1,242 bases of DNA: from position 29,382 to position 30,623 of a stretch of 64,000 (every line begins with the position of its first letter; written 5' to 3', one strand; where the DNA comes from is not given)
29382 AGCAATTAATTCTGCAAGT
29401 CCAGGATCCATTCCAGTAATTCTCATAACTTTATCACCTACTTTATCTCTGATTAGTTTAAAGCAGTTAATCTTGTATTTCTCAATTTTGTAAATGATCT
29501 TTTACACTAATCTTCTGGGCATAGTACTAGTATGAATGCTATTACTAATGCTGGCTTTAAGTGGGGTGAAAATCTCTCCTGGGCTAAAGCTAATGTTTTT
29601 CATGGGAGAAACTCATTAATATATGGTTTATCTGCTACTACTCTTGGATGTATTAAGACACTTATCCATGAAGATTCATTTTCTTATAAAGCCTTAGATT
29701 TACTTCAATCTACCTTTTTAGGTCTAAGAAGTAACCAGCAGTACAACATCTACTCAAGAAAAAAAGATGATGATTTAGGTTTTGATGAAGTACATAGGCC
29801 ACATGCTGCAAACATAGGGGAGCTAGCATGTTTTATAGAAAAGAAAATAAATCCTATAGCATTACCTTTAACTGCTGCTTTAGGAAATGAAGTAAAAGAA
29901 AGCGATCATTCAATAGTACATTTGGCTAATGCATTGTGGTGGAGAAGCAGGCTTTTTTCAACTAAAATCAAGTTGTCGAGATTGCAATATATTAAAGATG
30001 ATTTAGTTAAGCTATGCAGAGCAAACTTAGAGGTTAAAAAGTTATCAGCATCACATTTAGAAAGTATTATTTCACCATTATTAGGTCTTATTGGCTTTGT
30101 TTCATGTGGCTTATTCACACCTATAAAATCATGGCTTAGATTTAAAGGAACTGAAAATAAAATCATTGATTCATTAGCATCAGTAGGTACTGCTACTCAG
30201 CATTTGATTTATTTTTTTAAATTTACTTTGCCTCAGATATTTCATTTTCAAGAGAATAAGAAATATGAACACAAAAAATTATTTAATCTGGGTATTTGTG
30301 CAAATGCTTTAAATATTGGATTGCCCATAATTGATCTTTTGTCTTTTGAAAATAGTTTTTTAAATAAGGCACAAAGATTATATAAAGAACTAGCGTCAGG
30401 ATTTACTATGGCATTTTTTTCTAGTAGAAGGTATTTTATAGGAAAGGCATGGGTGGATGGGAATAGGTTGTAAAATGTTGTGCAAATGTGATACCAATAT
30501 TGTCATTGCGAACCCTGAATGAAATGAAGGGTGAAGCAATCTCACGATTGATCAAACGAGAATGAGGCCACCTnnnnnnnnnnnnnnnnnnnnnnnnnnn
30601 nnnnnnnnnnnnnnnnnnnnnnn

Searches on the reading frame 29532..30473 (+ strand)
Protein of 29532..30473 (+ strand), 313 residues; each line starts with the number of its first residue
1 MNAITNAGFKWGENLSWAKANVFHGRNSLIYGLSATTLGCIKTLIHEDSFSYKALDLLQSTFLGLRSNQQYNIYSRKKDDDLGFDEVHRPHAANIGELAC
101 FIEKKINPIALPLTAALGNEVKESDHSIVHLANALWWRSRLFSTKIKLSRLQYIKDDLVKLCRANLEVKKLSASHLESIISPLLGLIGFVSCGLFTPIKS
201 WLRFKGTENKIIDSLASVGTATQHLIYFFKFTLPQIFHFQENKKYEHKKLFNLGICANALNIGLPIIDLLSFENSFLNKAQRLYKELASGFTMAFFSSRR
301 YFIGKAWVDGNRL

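Call 3: search_protein_families(library=pfam, proteins=[window:29532-30473:+], max_evalue=1)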
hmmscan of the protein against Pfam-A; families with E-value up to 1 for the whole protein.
window:29532-30473:+ (313 aa): 0 families

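Call 4: search_protein_families(library=padloc, proteins=[window:29532-30473:+], max_evalue=1)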
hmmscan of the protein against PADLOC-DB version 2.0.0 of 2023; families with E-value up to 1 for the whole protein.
window:29532-30473:+ (313 aa): 0 families

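Call 5: search_protein_families(library=ncbifam, proteins=[window:29532-30473:+], max_evalue=1)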
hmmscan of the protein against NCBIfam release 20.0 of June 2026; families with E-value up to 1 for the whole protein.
window:29532-30473:+ (313 aa): 0 families

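Call 8: find_homologous_proteins(query=window:29532-30473:+)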
Query window:29532-30473:+ (313 aa): 11 proteins with E <= 0.001 among 1557 candidates.
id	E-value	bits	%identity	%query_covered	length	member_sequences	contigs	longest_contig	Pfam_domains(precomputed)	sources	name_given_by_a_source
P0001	6.6e-207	704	100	100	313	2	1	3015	-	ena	-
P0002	4.3e-172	590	85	99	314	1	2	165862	-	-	-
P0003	6.7e-134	464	69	98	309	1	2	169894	-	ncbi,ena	-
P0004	6.0e-133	461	67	99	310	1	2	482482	-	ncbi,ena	-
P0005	1.8e-131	456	69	95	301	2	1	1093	-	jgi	-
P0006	5.6e-122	425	75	81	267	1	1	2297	-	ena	-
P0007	4.0e-91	324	49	99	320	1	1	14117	-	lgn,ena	-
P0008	9.9e-81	290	47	99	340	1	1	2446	-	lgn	-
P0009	8.4e-69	251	41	97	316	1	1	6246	-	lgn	-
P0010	2.9e-67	246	42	99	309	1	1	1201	-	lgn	-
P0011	2.5e-61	226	41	98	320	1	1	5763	-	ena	-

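Call 9: search_solved_structures(query=window:29532-30473:+, max_evalue=10)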
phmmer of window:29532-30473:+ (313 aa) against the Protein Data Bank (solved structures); distinct sequences matched with E-value up to 10: 2.
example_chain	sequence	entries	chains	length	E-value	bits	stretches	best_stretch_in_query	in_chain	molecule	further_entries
1p2x_A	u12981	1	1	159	0.54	13.1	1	225-269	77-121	Ras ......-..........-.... protein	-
1p5s_A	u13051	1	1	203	0.85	12.4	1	225-269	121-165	Ras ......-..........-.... protein rng2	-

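Call 10: find_encoding_contigs(protein=P0003, flank=6000, max_places=3)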
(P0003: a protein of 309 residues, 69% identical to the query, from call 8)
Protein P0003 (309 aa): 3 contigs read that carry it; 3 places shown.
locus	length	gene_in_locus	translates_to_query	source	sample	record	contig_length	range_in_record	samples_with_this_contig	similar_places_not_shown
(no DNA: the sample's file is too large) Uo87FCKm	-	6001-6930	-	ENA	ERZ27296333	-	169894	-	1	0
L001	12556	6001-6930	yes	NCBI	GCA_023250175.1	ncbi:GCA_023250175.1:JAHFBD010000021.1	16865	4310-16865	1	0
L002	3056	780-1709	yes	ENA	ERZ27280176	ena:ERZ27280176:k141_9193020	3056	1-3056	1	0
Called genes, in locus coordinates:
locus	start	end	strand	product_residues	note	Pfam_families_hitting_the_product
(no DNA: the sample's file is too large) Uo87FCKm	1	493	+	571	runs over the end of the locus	PF01370:Epimerase, PF04321:RmlD_sub_bind, PF16363:GDP_Man_Dehyd, PF00535:Glycos_transf_2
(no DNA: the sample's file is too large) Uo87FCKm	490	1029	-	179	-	PF00908:dTDP_sugar_isom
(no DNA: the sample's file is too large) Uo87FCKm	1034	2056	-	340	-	PF01370:Epimerase, PF16363:GDP_Man_Dehyd, PF01073:3Beta_HSD (weak), PF04321:RmlD_sub_bind (weak)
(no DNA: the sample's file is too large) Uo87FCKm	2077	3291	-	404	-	PF01266:DAO, PF06039:Mqo (faint), PF13450:NAD_binding_8 (faint)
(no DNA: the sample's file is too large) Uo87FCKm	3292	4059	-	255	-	PF00483:NTP_transferase, PF12804:NTP_transf_3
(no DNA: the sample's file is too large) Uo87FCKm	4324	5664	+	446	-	PF01041:DegT_DnrJ_EryC1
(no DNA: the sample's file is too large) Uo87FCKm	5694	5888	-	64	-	-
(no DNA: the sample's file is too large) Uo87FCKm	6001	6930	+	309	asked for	-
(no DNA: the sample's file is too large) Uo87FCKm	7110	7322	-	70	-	-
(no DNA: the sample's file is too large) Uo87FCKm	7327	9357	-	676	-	-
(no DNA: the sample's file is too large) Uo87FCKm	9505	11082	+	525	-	PF07992:Pyr_redox_2 (faint), PF13738:Pyr_redox_3 (faint), PF05199:GMC_oxred_C (weak)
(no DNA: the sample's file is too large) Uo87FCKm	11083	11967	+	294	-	PF01073:3Beta_HSD, PF01370:Epimerase, PF07993:NAD_binding_4 (faint)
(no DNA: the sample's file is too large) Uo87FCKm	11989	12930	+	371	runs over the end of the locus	PF01041:DegT_DnrJ_EryC1, PF00155:Aminotran_1_2, PF00266:Aminotran_5 (weak), PF01053:Cys_Met_Meta_PP (weak), PF01212:Beta_elim_lyase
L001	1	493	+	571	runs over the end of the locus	PF01370:Epimerase, PF04321:RmlD_sub_bind, PF16363:GDP_Man_Dehyd, PF00535:Glycos_transf_2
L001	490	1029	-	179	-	PF00908:dTDP_sugar_isom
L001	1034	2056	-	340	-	PF01370:Epimerase, PF16363:GDP_Man_Dehyd, PF01073:3Beta_HSD (weak), PF04321:RmlD_sub_bind (weak)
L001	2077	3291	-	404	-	PF01266:DAO, PF06039:Mqo (faint), PF13450:NAD_binding_8 (faint)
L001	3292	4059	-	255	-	PF00483:NTP_transferase, PF12804:NTP_transf_3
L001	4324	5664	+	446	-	PF01041:DegT_DnrJ_EryC1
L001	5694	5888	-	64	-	-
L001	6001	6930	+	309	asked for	-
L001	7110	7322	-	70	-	-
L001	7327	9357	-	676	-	-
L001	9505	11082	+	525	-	PF07992:Pyr_redox_2 (faint), PF13738:Pyr_redox_3 (faint), PF05199:GMC_oxred_C (weak)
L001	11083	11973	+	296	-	-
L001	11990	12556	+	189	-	?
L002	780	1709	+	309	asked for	-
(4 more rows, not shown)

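Call 11: find_encoding_contigs(protein=P0004, flank=6000, max_places=3)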
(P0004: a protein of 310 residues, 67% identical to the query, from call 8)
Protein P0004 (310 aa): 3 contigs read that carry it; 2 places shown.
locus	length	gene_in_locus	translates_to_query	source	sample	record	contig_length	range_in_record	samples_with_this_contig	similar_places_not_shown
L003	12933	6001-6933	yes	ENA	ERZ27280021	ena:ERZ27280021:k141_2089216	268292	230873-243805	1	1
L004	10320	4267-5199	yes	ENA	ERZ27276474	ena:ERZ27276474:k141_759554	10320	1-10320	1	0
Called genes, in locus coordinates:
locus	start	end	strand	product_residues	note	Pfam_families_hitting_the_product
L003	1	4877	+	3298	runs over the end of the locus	PF00801:PKD, PF18911:PKD_4, PF00801:PKD (weak), PF00801:PKD, PF18911:PKD_4, PF22352:K319L-like_PKD (weak), PF00801:PKD, PF18911:PKD_4, +4 more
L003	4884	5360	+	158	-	-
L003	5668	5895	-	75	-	-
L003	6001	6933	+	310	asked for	-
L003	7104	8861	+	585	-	PF05227:CHASE3, PF00989:PAS (weak), PF13426:PAS_9 (weak), PF08447:PAS_3, PF00512:HisKA, PF02518:HATPase_c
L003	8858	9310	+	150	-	PF00072:Response_reg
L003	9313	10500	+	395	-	PF00072:Response_reg, PF02374:ArsA_ATPase (faint), PF13614:AAA_31, PF01656:CbiA (weak)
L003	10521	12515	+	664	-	PF00989:PAS, PF08448:PAS_4 (weak), PF13426:PAS_9, PF00512:HisKA, PF02518:HATPase_c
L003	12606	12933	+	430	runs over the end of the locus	PF00072:Response_reg, PF13426:PAS_9 (weak), PF00989:PAS, PF13426:PAS_9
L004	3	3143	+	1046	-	?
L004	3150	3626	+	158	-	-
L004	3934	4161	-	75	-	-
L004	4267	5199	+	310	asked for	-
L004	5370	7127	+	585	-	PF05227:CHASE3, PF00989:PAS (weak), PF13426:PAS_9 (weak), PF08447:PAS_3, PF00512:HisKA, PF02518:HATPase_c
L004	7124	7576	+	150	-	PF00072:Response_reg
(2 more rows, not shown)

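Call 12: find_encoding_contigs(protein=P0007, flank=6000, max_places=3)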
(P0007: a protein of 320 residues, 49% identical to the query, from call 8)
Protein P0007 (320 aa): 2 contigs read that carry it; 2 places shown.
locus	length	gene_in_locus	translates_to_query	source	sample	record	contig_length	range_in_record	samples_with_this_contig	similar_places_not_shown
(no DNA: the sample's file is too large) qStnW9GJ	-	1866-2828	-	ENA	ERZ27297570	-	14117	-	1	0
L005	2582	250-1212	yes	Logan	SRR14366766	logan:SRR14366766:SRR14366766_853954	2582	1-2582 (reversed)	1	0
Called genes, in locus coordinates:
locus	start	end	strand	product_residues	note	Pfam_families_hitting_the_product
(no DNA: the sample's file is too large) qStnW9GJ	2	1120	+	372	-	?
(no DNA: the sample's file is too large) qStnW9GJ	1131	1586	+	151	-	-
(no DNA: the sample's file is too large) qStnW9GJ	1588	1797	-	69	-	-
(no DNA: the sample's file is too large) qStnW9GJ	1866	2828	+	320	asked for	-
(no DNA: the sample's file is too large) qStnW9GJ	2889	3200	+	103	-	-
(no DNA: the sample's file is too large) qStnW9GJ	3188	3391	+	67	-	-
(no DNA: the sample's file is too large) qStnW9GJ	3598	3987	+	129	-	-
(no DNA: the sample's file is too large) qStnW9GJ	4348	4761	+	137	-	-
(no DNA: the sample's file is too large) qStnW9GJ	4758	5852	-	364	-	PF03743:TrbI (weak)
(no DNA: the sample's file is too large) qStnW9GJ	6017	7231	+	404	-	PF00072:Response_reg (weak), PF01656:CbiA (weak), PF10609:ParA (weak), PF13614:AAA_31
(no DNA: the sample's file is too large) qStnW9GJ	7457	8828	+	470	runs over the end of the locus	PF00437:T2SSE, PF27713:UCP018868 (weak)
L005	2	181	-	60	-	?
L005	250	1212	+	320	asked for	-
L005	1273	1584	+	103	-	-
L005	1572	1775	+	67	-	-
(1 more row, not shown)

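Call 16: find_related_loci(query=A1, collection=genome_contigs, flank=8000)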
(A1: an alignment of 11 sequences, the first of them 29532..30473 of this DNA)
Query A1 (313 aa) in genome_contigs; peptide patterns used: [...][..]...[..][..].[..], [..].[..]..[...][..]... (x = any residue, [..] = any of these).
171 stretches matched a pattern; 2 encode a relative of the query (tblastn E <= 1e-3); 2 distinct loci.
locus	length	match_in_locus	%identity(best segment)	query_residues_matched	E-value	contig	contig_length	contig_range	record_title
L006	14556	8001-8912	69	1-307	7e-141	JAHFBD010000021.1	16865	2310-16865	MAG: Candidatus Melainabacteria bacterium isolate nzgw190 NODE_2154_length_16866_cov_3.084025, whole genome shotgun sequ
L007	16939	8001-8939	47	1-311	4e-88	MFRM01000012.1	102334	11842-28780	MAG: Candidatus Melainabacteria bacterium RIFCSPHIGHO2_02_FULL_34_12 rifcsphigho2_02_scaffold_263, whole genome shotgun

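Call 24: find_encoding_contigs(protein=P0009, flank=6000, max_places=3)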
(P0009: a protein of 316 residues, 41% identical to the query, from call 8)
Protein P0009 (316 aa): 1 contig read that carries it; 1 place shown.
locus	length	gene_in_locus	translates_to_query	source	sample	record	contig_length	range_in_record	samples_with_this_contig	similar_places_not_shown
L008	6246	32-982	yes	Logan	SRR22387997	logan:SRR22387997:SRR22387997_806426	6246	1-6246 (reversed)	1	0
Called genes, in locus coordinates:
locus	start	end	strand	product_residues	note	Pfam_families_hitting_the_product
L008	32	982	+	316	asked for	-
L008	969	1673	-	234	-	PF13098:Thioredoxin_2, PF13462:Thioredoxin_4, PF01323:DSBA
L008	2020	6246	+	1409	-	?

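Call 25: find_encoding_contigs(protein=P0011, flank=6000, max_places=3)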
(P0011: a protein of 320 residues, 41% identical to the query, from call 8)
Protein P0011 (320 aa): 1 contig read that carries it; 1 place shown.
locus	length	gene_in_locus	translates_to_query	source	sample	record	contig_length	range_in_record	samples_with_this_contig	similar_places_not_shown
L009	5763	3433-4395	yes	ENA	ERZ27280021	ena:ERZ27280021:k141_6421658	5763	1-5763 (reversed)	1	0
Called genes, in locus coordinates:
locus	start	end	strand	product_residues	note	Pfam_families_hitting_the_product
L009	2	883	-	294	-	?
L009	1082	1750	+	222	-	PF14602:Hexapep_2 (faint), PF25084:LbH_EIF2B, PF25087:GMPPB_C (weak), PF00132:Hexapep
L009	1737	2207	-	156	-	-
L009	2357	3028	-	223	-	-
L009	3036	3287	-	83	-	-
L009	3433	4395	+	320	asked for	-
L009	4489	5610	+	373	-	PF00988:CPSase_sm_chain, PF00117:GATase, PF07722:Peptidase_C26 (faint)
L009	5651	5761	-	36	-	?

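Call 30: predict_structure(alignment_id=A1)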
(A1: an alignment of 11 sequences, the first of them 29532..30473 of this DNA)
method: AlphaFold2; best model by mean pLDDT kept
length: 313 residues; sequences in the alignment: 11
mean_pLDDT: 91.6   pTM: 0.88
mean pLDDT of the five models: 91.6, 90.7, 89.9, 89.0, 88.8
residues with pLDDT >= 90: 252; 70-90: 49; 50-70: 4; < 50: 8
segments of 3 or more residues with pLDDT < 50: 1-7
pLDDT, mean of each block of 10 residues (from residue 1): 46 85 96 97 92 94 95 90 91 94 93 87 87 94 90 96 95 95 96 95 92 96 97 95 94 98 96 90 96 95 90 67
secondary structure, 60 per line:
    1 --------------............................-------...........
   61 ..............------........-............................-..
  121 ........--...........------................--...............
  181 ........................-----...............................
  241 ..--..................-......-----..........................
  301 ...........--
elements in order: H15-42 H50-74 H81-88 H90-117 H119-128 H131-141 H148-163 H166-204 H210-242 H245-262 H264-269 H275-311
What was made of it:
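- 29532..30473 (+): p313_B, the large protein of copy B. Divergent loop patch at 29950-30105. AF2 model pLDDT 91.6, pTM 0.88, 12 helices (call 30).
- Fold: pLDDT 91.6 and pTM 0.88 (call 30).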

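Call 33: fold_search(model_id=the predicted structure, library=pdb)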
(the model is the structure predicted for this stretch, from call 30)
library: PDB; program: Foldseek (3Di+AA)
matches with E <= 10: 772; with E <= 0.001: 0
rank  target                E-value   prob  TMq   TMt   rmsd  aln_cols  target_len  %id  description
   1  6dry                  3.4e-02  0.93  0.27  0.23  23.2       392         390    9  Structural Determinants of Activation and Biased Agonism at the 5-HT2B Receptor (released 2018-08-29)
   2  8pwn                  4.4e-02  0.28  0.13  0.11  24.9       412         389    8  Structure of A2A adenosine receptor A2AR-StaR2-bRIL, solved at wavelength 2.75 A (released 2023-10-25)
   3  5tud_D                6.4e-02  0.69  0.22  0.20  23.0       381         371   10  Structural Insights into the Extracellular Recognition of the Human Serotonin 2B Receptor by an Antibody (released 2017-07-26)
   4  8tf5                  7.9e-02  0.89  0.30  0.26  21.6       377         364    9  Crystal structure of orphan G protein-coupled receptor 6, pseudoapo form (released 2024-12-04)
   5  7p5j_A                9.3e-02  0.33  0.17  0.14  34.2       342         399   12  Cryo-EM structure of human TTYH1 in GDN (released 2021-08-11)
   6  4ib4                  1.0e-01  0.75  0.25  0.22  23.2       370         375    9  Crystal structure of the chimeric protein of 5-HT2B-BRIL in complex with ergotamine (released 2013-03-13)
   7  5uvi                  1.0e-01  0.25  0.14  0.12  24.8       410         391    8  Serial Millisecond Crystallography of Membrane and Soluble Protein Micro-crystals using Synchrotron Radiation (released 2017-05-24)
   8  8zwf_A                1.1e-01  0.63  0.25  0.22  23.1       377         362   11  cryoEM structure of JR14a bound C3aR-BRIL-BAG2 complex (released 2025-05-14)
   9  8rwx                  1.1e-01  0.57  0.24  0.20  24.2       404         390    9  Steady state structure of the human adenosine A2A receptor bound to synthetic photoswitch 'StilSwitch3' determined by se (released 2025-01-08)
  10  7zly                  1.2e-01  0.72  0.26  0.22  22.6       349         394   11  Crystal structure of human GPCR Niacin receptor (HCA2) expressed from Spodoptera frugiperda (released 2023-04-12)
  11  9isi                  1.5e-01  0.25  0.16  0.14  26.4       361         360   10  Structure of human C3aR in apo state (released 2025-04-23)
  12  6jzh                  1.6e-01  0.21  0.15  0.13  25.6       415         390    9  Structure of human A2A adenosine receptor in complex with ZM241385 obtained from SFX experiments under atmospheric press (released 2019-10-30)
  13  4ug2_A                1.7e-01  0.25  0.18  0.18  18.7       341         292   10  Thermostabilised HUMAN A2a Receptor with CGS21680 bound (released 2015-04-08)
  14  7wc5                  1.7e-01  0.57  0.25  0.22  22.6       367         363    8  Crystal structure of serotonin 2A receptor in complex with psilocin (released 2022-01-26)
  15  5k2a                  1.8e-01  0.20  0.14  0.12  24.8       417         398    8  2.5 angstrom A2a adenosine receptor structure with sulfur SAD phasing using XFEL data (released 2016-09-21)
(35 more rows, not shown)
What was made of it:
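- Closest known: Helical-bundle membrane-insertion proteins with buried hydrophobic helices. Different: The top hits are generic GPCR-BRIL bundles with TM 0.3 or less (call 33).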

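Call 35: find_related_loci(query=A1, collection=metagenome_contigs, flank=6000)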
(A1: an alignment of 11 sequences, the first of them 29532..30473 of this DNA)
Query A1 (313 aa) in metagenome_contigs; peptide patterns used: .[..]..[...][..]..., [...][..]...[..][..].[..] (x = any residue, [..] = any of these).
423 stretches matched a pattern; 4 encode a relative of the query (tblastn E <= 1e-3); 4 distinct loci.
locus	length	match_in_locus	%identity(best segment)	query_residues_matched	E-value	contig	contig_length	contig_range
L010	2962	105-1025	70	1-307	9e-152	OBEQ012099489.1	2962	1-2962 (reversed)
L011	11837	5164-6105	47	1-313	3e-94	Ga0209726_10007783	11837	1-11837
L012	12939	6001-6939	47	1-311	6e-88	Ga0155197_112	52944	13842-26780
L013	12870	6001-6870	37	14-308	3e-62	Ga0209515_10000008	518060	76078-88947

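Call 36: find_related_loci(query=A1, collection=viral_contigs, flank=6000)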
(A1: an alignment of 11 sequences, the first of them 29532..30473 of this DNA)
Query A1 (313 aa) in viral_contigs; peptide patterns used: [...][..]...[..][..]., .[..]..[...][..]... (x = any residue, [..] = any of these).
149 stretches matched a pattern, but none encodes a relative of the query by tblastn (E <= 1e-3).

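Call 41: find_encoding_contigs(protein=P0006, flank=3000, max_places=2)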
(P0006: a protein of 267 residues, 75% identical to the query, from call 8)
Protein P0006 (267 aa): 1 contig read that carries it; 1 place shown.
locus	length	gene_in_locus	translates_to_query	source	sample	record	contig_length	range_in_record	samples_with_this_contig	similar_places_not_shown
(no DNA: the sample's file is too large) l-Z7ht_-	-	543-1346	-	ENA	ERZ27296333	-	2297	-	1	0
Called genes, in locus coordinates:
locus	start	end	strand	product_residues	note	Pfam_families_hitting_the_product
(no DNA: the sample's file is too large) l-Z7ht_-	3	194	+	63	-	?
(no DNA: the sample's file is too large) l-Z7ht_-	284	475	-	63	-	-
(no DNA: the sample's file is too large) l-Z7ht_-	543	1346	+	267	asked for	-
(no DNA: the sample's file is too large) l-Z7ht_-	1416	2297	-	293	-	?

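Call 42: find_encoding_contigs(protein=P0008, flank=3000, max_places=2)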
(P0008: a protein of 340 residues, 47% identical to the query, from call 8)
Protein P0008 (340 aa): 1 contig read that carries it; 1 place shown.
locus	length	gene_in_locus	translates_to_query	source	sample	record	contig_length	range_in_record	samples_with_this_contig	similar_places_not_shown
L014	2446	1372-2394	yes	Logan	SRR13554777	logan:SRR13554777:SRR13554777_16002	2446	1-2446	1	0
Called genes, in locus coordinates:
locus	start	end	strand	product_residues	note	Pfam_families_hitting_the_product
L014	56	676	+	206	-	-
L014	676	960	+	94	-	-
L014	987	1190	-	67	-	-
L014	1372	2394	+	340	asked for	-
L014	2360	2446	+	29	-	?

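Call 44: search_protein_representatives(alignment_id=A1)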
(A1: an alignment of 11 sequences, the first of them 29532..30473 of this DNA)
Query: 11 sequences, 312 profile positions. Proteins with E-value up to 0.001 (for the whole library): 86; up to 1e-10: 69; up to 1e-30: 36. The best 86 are listed.
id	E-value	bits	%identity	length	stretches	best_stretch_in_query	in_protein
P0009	1.2e-137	474.7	-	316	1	1-308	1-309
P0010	2.6e-129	447.3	-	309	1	1-311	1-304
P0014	1.0e-116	406.0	-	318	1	1-310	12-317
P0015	4.3e-99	348.1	-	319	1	1-310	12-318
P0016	1.9e-98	346.0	-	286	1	20-308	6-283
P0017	4.2e-97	341.5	-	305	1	4-310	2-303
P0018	5.1e-90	318.2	-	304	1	12-310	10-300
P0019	1.4e-85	303.7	-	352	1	14-311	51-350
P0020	9.0e-81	287.9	-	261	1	1-242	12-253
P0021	5.0e-79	282.1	-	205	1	110-311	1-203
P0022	2.6e-78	279.8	-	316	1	9-311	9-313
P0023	4.7e-70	252.7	-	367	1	12-303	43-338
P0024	4.4e-67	242.9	-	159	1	1-156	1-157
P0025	5.9e-66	239.2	-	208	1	1-201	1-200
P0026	3.9e-63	229.9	-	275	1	40-308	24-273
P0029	1.6e-58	214.8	-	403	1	13-308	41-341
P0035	1.3e-43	165.8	-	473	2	15-141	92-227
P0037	1.2e-40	156.1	-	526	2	143-307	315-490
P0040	6.5e-37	143.8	-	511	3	14-157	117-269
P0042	2.2e-35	138.8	-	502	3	4-175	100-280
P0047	8.7e-31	123.7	-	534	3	5-179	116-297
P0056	3.4e-27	111.9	-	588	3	9-155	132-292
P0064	5.0e-21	91.6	-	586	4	55-151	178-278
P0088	5.8e-07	45.4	-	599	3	79-179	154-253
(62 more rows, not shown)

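Call 46: search_protein_families(library=pfam, proteins=[P0040, P0042, P0047, P0056, P0064, P0037, P0035, P0029, P0023, P0088], max_evalue=0.1)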
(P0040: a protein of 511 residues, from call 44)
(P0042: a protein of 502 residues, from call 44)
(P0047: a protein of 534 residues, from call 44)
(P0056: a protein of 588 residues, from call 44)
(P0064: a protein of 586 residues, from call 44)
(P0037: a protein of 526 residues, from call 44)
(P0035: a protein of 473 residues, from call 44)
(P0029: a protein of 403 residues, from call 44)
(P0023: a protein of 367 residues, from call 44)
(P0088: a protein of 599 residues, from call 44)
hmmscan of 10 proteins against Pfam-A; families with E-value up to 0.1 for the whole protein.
P0040 (511 aa): 0 families

P0042 (502 aa): 1 family
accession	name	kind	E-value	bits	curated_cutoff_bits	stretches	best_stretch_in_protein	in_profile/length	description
PF02520.22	ANIS5_cation-bd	-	0.0087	16.6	29.3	1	397-438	62-104/109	SXP/RAL-2 family protein Ani s 5-like, metal-binding domain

P0047 (534 aa): 0 families

P0056 (588 aa): 0 families

P0064 (586 aa): 0 families

P0037 (526 aa): 0 families

P0035 (473 aa): 0 families

P0029 (403 aa): 1 family
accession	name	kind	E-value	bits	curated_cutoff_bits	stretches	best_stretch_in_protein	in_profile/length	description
PF01270.23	Glyco_hydro_8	-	0.021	14.3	24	1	281-376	139-231/341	Glycosyl hydrolases family 8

P0023 (367 aa): 1 family
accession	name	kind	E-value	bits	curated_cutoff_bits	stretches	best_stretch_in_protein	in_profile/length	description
PF10409.15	PTEN_C2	-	0.063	13.4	27.1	0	244-277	84-117/133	C2 domain of PTEN tumour-suppressor protein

P0088 (599 aa): 1 family
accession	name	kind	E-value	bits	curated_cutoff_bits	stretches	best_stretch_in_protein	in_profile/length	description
PF16522.10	FliS_cochap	-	0.099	12.9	43.2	0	520-569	28-75/149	Flagellar FLiS export co-chaperone, HP1076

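Call 47: list_cluster_members(proteins=[P0040, P0042, P0047, P0056, P0064, P0037, P0035, P0029, P0023, P0019])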
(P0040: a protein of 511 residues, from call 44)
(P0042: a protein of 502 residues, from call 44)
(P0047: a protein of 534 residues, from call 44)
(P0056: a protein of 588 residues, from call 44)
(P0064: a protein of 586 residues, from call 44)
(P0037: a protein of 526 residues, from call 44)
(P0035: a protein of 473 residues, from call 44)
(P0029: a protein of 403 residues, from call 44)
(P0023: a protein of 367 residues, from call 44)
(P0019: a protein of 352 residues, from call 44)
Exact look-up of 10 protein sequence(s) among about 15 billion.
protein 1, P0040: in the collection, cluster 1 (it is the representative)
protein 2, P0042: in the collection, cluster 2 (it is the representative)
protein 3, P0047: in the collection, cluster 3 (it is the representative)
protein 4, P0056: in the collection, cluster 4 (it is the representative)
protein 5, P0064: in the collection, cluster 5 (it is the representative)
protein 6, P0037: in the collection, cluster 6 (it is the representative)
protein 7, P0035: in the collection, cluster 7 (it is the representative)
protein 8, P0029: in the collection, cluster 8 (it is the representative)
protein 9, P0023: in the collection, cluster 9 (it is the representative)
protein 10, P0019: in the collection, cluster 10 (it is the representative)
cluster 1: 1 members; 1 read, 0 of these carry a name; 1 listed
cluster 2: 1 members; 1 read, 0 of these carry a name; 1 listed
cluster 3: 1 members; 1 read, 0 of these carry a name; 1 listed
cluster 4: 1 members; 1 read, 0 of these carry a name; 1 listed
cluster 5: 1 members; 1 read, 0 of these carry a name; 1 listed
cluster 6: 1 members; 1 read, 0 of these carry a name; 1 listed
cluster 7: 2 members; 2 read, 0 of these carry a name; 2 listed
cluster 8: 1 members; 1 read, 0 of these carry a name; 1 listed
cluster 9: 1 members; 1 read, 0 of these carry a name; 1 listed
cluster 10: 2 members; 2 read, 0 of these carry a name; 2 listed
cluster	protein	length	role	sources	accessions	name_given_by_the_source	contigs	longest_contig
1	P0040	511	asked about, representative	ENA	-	-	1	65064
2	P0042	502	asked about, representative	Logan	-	-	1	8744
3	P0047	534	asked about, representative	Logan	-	-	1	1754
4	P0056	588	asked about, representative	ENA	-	-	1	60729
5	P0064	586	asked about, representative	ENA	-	-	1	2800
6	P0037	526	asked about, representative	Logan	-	-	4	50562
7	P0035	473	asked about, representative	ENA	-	-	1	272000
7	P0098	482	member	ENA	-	-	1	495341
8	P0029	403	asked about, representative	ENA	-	-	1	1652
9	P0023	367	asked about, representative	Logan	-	-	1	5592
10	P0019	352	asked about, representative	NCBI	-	-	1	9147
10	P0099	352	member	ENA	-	-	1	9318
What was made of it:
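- Rarity and taxonomy: calls 8, 16, 44 and 47.
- Tried and rejected: Scanned for extra domains that might reveal function; none found (call 46), and no source names them (call 47).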
